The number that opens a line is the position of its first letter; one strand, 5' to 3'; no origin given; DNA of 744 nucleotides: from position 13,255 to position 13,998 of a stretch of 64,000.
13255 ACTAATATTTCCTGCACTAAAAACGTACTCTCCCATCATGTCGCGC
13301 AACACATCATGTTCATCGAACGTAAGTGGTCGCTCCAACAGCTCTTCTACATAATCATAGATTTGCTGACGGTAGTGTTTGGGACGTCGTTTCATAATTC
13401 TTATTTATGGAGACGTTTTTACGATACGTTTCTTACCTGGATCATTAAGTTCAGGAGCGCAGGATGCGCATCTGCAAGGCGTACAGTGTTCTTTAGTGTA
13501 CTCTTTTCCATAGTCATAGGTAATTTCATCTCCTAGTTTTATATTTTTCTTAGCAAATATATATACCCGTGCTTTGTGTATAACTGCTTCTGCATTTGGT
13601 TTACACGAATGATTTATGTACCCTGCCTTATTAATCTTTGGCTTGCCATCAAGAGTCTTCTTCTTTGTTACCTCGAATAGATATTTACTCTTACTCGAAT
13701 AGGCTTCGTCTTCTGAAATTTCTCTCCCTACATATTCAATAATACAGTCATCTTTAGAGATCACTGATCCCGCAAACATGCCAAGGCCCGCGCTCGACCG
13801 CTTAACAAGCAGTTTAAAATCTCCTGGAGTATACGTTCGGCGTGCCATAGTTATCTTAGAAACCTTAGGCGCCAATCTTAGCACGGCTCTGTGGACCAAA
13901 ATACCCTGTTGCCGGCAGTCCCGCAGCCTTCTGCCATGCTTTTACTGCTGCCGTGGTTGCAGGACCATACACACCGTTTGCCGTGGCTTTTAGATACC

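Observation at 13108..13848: Bacterial SET-domain methyltransferase in an operon with a small basic Cys/His protein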

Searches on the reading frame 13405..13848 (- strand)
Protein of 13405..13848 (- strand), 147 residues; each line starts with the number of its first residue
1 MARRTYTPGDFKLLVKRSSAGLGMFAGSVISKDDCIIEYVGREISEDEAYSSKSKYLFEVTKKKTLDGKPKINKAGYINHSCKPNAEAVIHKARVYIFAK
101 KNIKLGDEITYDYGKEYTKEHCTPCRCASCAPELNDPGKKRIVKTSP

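Call 3: search_protein_families(library=pfam, proteins=[window:13405-13848:-], max_evalue=0.01)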
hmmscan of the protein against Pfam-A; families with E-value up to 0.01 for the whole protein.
window:13405-13848:- (147 aa): 2 families
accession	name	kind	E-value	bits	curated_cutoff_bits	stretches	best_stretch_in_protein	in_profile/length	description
PF00856.33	SET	-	7.1e-20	71.8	22.4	1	21-114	1-105/105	SET domain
PF21549.2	PRDM2_PR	-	0.0055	16.9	27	1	19-120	10-119/123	PR domain zinc finger protein 2, PR domain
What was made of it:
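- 13405..13848 (-): SET-domain protein lysine methyltransferase gene (147 aa, pI 9.3), SET plus post-SET, no other domain. Pfam SET E 7e-20 (call 3).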

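Call 4: search_protein_families(library=ncbifam, proteins=[window:13405-13848:-], max_evalue=0.01)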
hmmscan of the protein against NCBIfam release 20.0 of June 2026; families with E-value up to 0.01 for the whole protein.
window:13405-13848:- (147 aa): 1 family
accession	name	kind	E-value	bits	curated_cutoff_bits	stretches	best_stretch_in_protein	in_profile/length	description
NF043024.1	T4SS_AnkI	equivalog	1.4e-07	30.7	550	1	17-118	31-143/439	Dot/Icm T4SS effector AnkI/LegAS4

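Call 6: search_solved_structures(query=window:13405-13848:-, show_alignments=3)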
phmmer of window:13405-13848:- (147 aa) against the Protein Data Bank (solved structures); distinct sequences matched with E-value up to 0.001: 108 (the best 60 are shown).
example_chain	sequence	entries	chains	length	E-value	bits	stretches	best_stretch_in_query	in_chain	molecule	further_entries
4z4p_A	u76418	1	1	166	6e-14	55.8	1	14-129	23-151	Histone-lysine N-methyltransferase 2D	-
5f6k_C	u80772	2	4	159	3.1e-13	53.4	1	15-129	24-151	Histone-lysine N-methyltransferase 2C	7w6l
5f59_A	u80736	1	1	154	3.4e-13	53.3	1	15-129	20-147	Histone-lysine N-methyltransferase 2C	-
6kiw_K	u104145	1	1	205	6.1e-13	52.5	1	15-129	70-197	Histone-lysine N-methyltransferase 2C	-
9yle_K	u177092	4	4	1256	1.8e-12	51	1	15-129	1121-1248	[histone H3]-lysine(4) N-methyltransferase,Histone-lysine N-methyltransferase 2D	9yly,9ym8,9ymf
9yl3_K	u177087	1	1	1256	1.8e-12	51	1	15-129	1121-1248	[histone H3]-lysine(4) N-methyltransferase,Histone-lysine N-methyltransferase 2D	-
9cvd_A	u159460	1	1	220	2e-12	50.9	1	14-129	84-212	Histone-lysine N-methyltransferase NSD2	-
7e8d_K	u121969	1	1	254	2.9e-12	50.3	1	14-138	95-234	Histone-lysine N-methyltransferase NSD2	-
5lsu_A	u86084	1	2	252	3.2e-12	50.2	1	14-129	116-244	Histone-lysine N-methyltransferase NSD2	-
7cro_I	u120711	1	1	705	5.4e-12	49.4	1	14-138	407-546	Histone-lysine N-methyltransferase NSD2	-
8fbh_A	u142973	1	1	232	6.3e-12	49.2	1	19-129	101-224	Histone-lysine N-methyltransferase, H3 lysine-36 specific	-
6bx3_E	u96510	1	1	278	6.3e-12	49.2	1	21-129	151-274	Histone-lysine N-methyltransferase, H3 lysine-4 specific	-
6ven_N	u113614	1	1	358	9.8e-12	48.6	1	21-129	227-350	Histone-lysine N-methyltransferase, H3 lysine-4 specific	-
6kqp_A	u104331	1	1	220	1.3e-11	48.2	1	19-129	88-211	Histone-lysine N-methyltransferase, H3 lysine-36 and H4 lysine-20 specific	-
29hg_B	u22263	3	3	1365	1.3e-11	48.2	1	14-138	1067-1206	Histone-lysine N-methyltransferase NSD2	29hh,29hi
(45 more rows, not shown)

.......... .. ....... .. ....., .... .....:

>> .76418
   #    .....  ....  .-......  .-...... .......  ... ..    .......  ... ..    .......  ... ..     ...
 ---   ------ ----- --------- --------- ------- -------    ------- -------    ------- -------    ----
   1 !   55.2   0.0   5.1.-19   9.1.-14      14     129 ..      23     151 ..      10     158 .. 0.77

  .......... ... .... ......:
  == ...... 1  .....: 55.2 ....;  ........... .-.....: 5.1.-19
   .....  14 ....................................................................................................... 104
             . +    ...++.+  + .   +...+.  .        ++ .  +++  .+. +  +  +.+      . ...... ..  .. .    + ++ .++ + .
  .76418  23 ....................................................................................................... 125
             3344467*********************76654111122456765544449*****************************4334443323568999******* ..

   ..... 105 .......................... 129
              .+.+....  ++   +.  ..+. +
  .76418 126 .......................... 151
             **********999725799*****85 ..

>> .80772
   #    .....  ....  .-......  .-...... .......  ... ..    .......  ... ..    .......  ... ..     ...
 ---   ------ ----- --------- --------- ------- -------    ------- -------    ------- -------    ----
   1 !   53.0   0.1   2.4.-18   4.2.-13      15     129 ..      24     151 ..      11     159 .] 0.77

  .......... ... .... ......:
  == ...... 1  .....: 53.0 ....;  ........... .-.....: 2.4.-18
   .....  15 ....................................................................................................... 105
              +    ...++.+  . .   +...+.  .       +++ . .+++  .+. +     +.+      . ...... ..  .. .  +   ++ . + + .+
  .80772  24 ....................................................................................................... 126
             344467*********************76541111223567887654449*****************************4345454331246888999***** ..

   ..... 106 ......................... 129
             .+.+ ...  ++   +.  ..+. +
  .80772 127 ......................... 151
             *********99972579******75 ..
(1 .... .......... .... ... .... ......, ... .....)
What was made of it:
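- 13405..13848 (-): PDB KMT2D/NSD2 SET E about 1e-13, with the NHSC and YDY motifs aligned (call 6).
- Checked: The best solved relatives are the KMT2D, KMT2C and NSD2 SET domains, E about 1e-13 (call 6).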

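Call 8: find_homologous_proteins(query=window:13405-13848:-)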
Query window:13405-13848:- (147 aa): 1337 proteins with E <= 0.001 among 1349 candidates; the best 120 are listed.
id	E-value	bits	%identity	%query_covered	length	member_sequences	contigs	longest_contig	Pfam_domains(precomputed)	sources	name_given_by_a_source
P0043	5.7e-78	278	90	95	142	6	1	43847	PF00856.34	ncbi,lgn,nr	ncbi:MAG: hypothetical protein JWL75_669 [Parcubacteria group bacterium]|nr:hypothetical protein [Pa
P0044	2.6e-73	263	82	99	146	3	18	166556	PF00856.34,PF21549.3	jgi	jgi:SET domain-containing protein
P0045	3.8e-69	249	79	92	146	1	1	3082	PF00856.34,PF21549.3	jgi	jgi:SET domain-containing protein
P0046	6.3e-69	249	81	93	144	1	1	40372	PF00856.34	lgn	-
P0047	1.5e-68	248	79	92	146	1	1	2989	PF00856.34,PF21549.3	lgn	-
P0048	1.2e-67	245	78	92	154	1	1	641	PF00856.34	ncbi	-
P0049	9.0e-66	238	77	92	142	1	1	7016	PF00856.34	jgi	jgi:SET domain-containing protein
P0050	9.7e-66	238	72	99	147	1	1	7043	PF00856.34,PF21549.3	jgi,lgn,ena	-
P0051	1.1e-65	238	76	92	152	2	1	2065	PF00856.34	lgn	-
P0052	1.9e-65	237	75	91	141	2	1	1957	PF00856.34,PF21549.3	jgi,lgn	jgi:SET domain-containing protein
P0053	2.4e-65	237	76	93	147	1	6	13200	PF00856.34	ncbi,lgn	-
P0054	2.5e-65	237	76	92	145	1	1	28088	PF00856.34,PF21549.3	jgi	jgi:uncharacterized protein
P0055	6.7e-65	236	75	93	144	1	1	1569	PF00856.34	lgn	-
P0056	1.2e-64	235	73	94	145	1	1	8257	PF00856.34,PF21549.3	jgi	jgi:uncharacterized protein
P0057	3.6e-64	233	74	93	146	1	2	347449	PF00856.34,PF21549.3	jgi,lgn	jgi:SET domain-containing protein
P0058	4.7e-64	233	76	92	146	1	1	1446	PF00856.34,PF21549.3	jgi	jgi:SET domain-containing protein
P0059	1.0e-63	232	73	92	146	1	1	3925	PF00856.34,PF21549.3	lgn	-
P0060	1.2e-63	232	74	92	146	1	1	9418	PF00856.34,PF21549.3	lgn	-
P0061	1.9e-63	231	75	92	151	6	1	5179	PF00856.34,PF21549.3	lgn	-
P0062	2.1e-63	231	73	92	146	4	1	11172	PF00856.34,PF21549.3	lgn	-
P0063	3.4e-63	230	73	91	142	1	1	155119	PF00856.34,PF21549.3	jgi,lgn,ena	-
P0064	5.2e-63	230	73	98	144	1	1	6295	PF00856.34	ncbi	-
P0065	6.6e-63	229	77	92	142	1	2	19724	PF00856.34,PF21549.3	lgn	-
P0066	1.2e-62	228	74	90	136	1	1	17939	PF00856.34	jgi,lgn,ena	-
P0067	1.9e-61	225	70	95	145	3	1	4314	PF00856.34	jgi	jgi:SET domain-containing protein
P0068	6.6e-61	223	71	92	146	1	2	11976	PF00856.34,PF21549.3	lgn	-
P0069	1.9e-60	221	70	92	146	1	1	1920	PF00856.34,PF21549.3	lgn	-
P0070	6.3e-60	220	71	93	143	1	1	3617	PF00856.34,PF21549.3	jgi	jgi:SET domain-containing protein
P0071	6.3e-59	216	66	96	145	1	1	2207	PF00856.34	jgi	jgi:SET domain-containing protein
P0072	9.8e-59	216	71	89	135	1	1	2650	PF00856.34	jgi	jgi:SET domain-containing protein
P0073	1.7e-57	212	67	88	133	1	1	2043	PF00856.34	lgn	-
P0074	2.6e-57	211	69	89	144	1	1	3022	PF00856.34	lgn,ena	-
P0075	5.0e-57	210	68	88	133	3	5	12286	PF00856.34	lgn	-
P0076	2.7e-56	208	70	87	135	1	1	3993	PF00856.34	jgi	jgi:uncharacterized protein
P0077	3.4e-56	207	71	88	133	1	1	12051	PF00856.34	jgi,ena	jgi:hypothetical protein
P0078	8.7e-56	206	73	86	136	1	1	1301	PF00856.34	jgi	jgi:SET domain-containing protein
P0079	1.6e-55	205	69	88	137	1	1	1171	PF00856.34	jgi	jgi:hypothetical protein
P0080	2.1e-55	205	65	95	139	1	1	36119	PF00856.34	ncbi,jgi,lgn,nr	ncbi:MAG: uncharacterized protein QOE22_197 [Candidatus Parcubacteria bacterium]|jgi:SET domain-cont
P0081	2.4e-55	205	69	88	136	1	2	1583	PF00856.34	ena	-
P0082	4.5e-55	204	69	87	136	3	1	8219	PF00856.34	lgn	-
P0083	5.0e-55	204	71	90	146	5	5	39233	PF00856.34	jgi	jgi:SET domain-containing protein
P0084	5.5e-55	204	71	92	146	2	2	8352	PF00856.34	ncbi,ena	-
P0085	5.5e-55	204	69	88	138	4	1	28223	PF00856.34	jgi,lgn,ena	-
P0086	1.6e-54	202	71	86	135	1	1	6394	PF00856.34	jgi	jgi:uncharacterized protein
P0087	2.0e-54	202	67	88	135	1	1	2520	PF00856.34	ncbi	-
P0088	3.1e-54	201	66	88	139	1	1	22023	PF00856.34,PF21549.3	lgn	-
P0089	3.2e-54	201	70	84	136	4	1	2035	PF00856.34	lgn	-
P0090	3.4e-54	201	69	87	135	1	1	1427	PF00856.34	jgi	jgi:uncharacterized protein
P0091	4.3e-54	201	65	88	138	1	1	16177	PF00856.34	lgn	-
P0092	4.8e-54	200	70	86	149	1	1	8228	PF00856.34,PF21549.3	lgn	-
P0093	7.4e-54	200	71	84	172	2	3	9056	PF00856.34,PF21549.3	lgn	-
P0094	1.2e-53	199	69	86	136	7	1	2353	PF00856.34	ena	-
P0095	1.4e-53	199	65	93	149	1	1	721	PF00856.34,PF21549.3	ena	-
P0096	1.8e-53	199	68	88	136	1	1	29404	PF00856.34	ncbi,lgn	-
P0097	1.8e-53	199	67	88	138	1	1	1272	PF00856.34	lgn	-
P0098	2.2e-53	198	69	89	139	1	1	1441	PF00856.34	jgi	jgi:uncharacterized protein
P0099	2.2e-53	198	66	88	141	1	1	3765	PF00856.34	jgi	jgi:uncharacterized protein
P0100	2.3e-53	198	68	89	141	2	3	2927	PF00856.34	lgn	-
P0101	2.7e-53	198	64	88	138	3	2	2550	PF00856.34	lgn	-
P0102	3.0e-53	198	64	88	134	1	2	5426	PF00856.34,PF21549.3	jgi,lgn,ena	-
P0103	4.0e-53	197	64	88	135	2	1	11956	PF00856.34,PF21549.3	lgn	-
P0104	6.2e-53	197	69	88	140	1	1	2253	PF00856.34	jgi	jgi:uncharacterized protein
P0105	7.4e-53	197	64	87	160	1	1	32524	PF00856.34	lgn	-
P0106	8.3e-53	196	66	91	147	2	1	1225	PF00856.34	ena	-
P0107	9.3e-53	196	67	87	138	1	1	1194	PF00856.34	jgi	jgi:SET domain-containing protein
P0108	9.5e-53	196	69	84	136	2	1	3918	PF00856.34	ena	-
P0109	9.5e-53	196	68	88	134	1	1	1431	PF00856.34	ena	-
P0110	9.9e-53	196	66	87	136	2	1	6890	PF00856.34,PF21549.3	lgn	-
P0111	1.3e-52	196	71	88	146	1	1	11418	PF00856.34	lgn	-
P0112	2.5e-52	195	67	88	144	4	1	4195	PF00856.34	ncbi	-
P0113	2.8e-52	195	69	86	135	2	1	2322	PF00856.34,PF21549.3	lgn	-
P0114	3.8e-52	194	68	88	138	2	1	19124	PF00856.34,PF21549.3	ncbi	-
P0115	5.9e-52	194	66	87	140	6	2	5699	PF00856.34,PF21549.3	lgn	-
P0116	6.0e-52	194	69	84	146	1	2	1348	PF00856.34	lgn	-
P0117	6.2e-52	194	69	88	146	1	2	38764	PF00856.34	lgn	-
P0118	6.9e-52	193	63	88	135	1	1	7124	PF00856.34,PF21549.3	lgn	-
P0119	7.9e-52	193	71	80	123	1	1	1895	PF00856.34,PF21549.3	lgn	-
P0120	1.0e-51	193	63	98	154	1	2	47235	PF00856.34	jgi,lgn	jgi:SET domain-containing protein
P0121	1.0e-51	193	67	90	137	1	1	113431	PF00856.34,PF21549.3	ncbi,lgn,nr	ncbi:MAG: protein containing domain [Parcubacteria group bacterium]|nr:protein containing domain [Pa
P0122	1.1e-51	193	62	92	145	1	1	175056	PF00856.34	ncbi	-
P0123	1.2e-51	193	66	87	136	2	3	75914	PF00856.34,PF21549.3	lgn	-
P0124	1.3e-51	193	65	88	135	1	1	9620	PF00856.34,PF21549.3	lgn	-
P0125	1.3e-51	193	69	88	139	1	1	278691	PF00856.34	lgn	-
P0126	1.8e-51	192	65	87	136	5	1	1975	PF00856.34,PF21549.3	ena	-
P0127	1.9e-51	192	67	87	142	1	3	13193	PF00856.34,PF21549.3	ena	-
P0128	2.0e-51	192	69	86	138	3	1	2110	PF00856.34,PF21549.3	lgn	-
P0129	2.3e-51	192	66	86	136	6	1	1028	PF00856.34,PF21549.3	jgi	-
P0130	2.3e-51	192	65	87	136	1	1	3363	PF00856.34,PF21549.3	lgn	-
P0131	2.4e-51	192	73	82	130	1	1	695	PF00856.34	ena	-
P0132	2.4e-51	192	67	84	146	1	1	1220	PF00856.34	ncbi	-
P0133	2.5e-51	192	66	86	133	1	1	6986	PF00856.34,PF21549.3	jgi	jgi:SET domain-containing protein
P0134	2.9e-51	191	65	86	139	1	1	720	PF00856.34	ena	-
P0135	3.1e-51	191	68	86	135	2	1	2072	PF00856.34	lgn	-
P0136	3.5e-51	191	67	84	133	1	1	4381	PF00856.34,PF21549.3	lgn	-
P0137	3.8e-51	191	69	88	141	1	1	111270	PF00856.34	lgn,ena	-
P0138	4.1e-51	191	63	88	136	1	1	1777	PF00856.34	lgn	-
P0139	4.6e-51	191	64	88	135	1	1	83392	PF00856.34,PF21549.3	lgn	-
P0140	5.0e-51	191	64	90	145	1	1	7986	PF00856.34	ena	-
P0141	5.9e-51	190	75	76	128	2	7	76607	PF00856.34,PF21549.3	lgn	-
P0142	6.8e-51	190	67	86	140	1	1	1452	PF00856.34,PF21549.3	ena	-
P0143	6.8e-51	190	61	95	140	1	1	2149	PF00856.34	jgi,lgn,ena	-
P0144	6.9e-51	190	64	87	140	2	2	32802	PF00856.34,PF21549.3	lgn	-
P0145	7.4e-51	190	64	89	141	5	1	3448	PF00856.34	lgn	-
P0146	7.5e-51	190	67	86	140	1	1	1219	PF00856.34,PF21549.3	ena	-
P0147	8.4e-51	190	66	86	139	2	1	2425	PF00856.34,PF21549.3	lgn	-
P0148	8.5e-51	190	69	85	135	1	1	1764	PF00856.34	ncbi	-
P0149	9.4e-51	190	66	86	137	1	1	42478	PF00856.34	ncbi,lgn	-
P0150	1.1e-50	190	65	84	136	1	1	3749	PF00856.34,PF21549.3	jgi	-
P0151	1.2e-50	189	66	87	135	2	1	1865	PF00856.34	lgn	-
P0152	1.3e-50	189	68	85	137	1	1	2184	PF00856.34,PF21549.3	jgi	jgi:uncharacterized protein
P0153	1.4e-50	189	63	87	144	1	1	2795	PF00856.34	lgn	-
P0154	1.5e-50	189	68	86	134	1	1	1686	PF00856.34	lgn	-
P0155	1.5e-50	189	68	84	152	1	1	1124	PF00856.34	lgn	-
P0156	1.7e-50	189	66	85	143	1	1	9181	PF00856.34,PF21549.3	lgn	-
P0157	1.8e-50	189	66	87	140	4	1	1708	PF00856.34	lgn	-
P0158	2.2e-50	189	69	84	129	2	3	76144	PF00856.34,PF21549.3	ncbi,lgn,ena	-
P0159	2.2e-50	189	64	84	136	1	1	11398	PF00856.34,PF21549.3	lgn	-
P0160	2.2e-50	189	69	85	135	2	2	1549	PF00856.34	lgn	-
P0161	2.3e-50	189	67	87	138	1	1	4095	PF00856.34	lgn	-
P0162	2.3e-50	189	67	86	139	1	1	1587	PF00856.34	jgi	jgi:uncharacterized protein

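Call 17: find_related_loci(query=A2, collection=genome_contigs, flank=4000)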
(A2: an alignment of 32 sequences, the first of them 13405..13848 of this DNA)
Query A2 (147 aa) in genome_contigs; peptide patterns used: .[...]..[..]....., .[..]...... (x = any residue, [..] = any of these).
188 stretches matched a pattern; 171 encode a relative of the query (tblastn E <= 1e-3); the best 80 are kept; 80 distinct loci.
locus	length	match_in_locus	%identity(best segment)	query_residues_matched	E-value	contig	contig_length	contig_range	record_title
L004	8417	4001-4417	90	1-140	2e-81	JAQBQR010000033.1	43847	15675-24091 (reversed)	MAG: Parcubacteria group bacterium isolate RYN_378 scaffold_2868159, whole genome shotgun sequence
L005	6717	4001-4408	76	1-136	3e-70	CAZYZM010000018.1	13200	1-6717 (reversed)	MAG TPA_asm: uncultured Candidatus Saccharibacteria bacterium isolate SRP263527_co2_123 genome assembly, contig: NODE_41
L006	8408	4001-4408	74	1-136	4e-68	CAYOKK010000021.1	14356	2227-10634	MAG TPA_asm: uncultured Candidatus Saccharibacteria bacterium isolate SRP263527_co1_208 genome assembly, contig: NODE_35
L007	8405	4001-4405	65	3-141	4e-59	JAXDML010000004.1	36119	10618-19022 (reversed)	MAG: Candidatus Parcubacteria bacterium isolate BP_640 scaffold_4239631, whole genome shotgun sequence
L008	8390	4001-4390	69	1-129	2e-58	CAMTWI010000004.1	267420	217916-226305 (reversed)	MAG: uncultured bacterium isolate G04_MAG_00048 genome assembly, contig: G04_MAG_00048_000000000002, whole genome shotgu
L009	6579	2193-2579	68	2-130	5e-58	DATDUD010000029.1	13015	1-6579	MAG TPA_asm: Candidatus Paceibacterota bacterium isolate SMAG_U8048 k141_2116511, whole genome shotgun sequence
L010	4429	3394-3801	67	2-137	6e-58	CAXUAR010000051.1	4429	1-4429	MAG TPA_asm: uncultured bacterium isolate public_SRR14722149_metawrap_bin.2 genome assembly, contig: public_SRR14722149_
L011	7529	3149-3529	69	3-129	1e-57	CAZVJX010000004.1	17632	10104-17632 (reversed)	MAG TPA_asm: uncultured Candidatus Saccharibacteria bacterium isolate SRP193066_co1_81 genome assembly, contig: NODE_307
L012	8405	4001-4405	69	2-134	2e-57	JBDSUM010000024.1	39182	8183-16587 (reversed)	MAG: Candidatus Paceibacterota bacterium isolate cluster1_bin.581 k127_6143346, whole genome shotgun sequence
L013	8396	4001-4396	64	2-133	2e-57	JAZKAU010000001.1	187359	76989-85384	MAG: Patescibacteria group bacterium isolate ADI_H3L2_1_122_18_3-bin046 ADIH3L21_B046_0_000000000001, whole genome shotg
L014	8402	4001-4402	67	1-132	2e-56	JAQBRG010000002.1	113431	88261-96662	MAG: Parcubacteria group bacterium isolate RYN_393 scaffold_2404992, whole genome shotgun sequence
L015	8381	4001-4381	65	3-129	5e-56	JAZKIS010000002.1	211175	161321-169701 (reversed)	MAG: Patescibacteria group bacterium isolate ADI_DC_SW_02_SPN_11032020-bin059 DCSW02SPN_B059_0_000000000002, whole genom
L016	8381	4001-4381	67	1-127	1e-55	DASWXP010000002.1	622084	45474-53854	MAG TPA_asm: Candidatus Paceibacterota bacterium isolate SMAG_U3688 k141_7539, whole genome shotgun sequence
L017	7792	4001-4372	69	6-129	1e-54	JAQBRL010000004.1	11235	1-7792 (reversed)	MAG: Parcubacteria group bacterium isolate RYN_398 scaffold_3246911, whole genome shotgun sequence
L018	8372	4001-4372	67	6-129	8e-55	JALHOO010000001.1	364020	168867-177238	MAG: Candidatus Paceibacterota bacterium isolate bin.152 c_000000000139, whole genome shotgun sequence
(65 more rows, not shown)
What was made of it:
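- The family is broad and conserved: 1337 clusters; 171 species-level loci, the 80 kept at 55-90% identity (calls 8, 17). The same family occurs in Hyphomonadaceae MAG contigs of 160-363 kb (call 17).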

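Call 31: search_protein_families(library=phrogs, proteins=[window:13405-13848:-], max_evalue=0.1)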
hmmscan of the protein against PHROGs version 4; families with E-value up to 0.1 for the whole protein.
window:13405-13848:- (147 aa): 1 family
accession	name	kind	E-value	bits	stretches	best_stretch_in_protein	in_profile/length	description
phrog_5374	-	unknown function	0.066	14.6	1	93-122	70-99/103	-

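Call 32: search_protein_families(library=padloc, proteins=[window:13405-13848:-], max_evalue=0.1)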
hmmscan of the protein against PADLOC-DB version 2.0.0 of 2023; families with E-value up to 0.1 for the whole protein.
window:13405-13848:- (147 aa): 0 families

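Call 60: predict_structure(alignment_id=A2)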
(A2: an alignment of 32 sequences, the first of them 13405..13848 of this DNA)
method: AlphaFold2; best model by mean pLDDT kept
length: 147 residues; sequences in the alignment: 32
mean_pLDDT: 72.7   pTM: 0.64
mean pLDDT of the five models: 72.7, 72.5, 70.7, 70.0, 63.7
residues with pLDDT >= 90: 26; 70-90: 54; 50-70: 57; < 50: 10
segments of 3 or more residues with pLDDT < 50: 69-71, 144-146
pLDDT, mean of each block of 10 residues (from residue 1): 76 83 88 85 63 53 57 67 86 83 93 70 69 63 49
secondary structure, 60 per line:
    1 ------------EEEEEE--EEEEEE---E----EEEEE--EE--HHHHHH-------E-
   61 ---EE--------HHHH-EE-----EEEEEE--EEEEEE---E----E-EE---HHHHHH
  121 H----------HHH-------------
elements in order: E13-18 E21-26 E35-39 H46-51 H74-77 E86-91 E94-99 H115-121
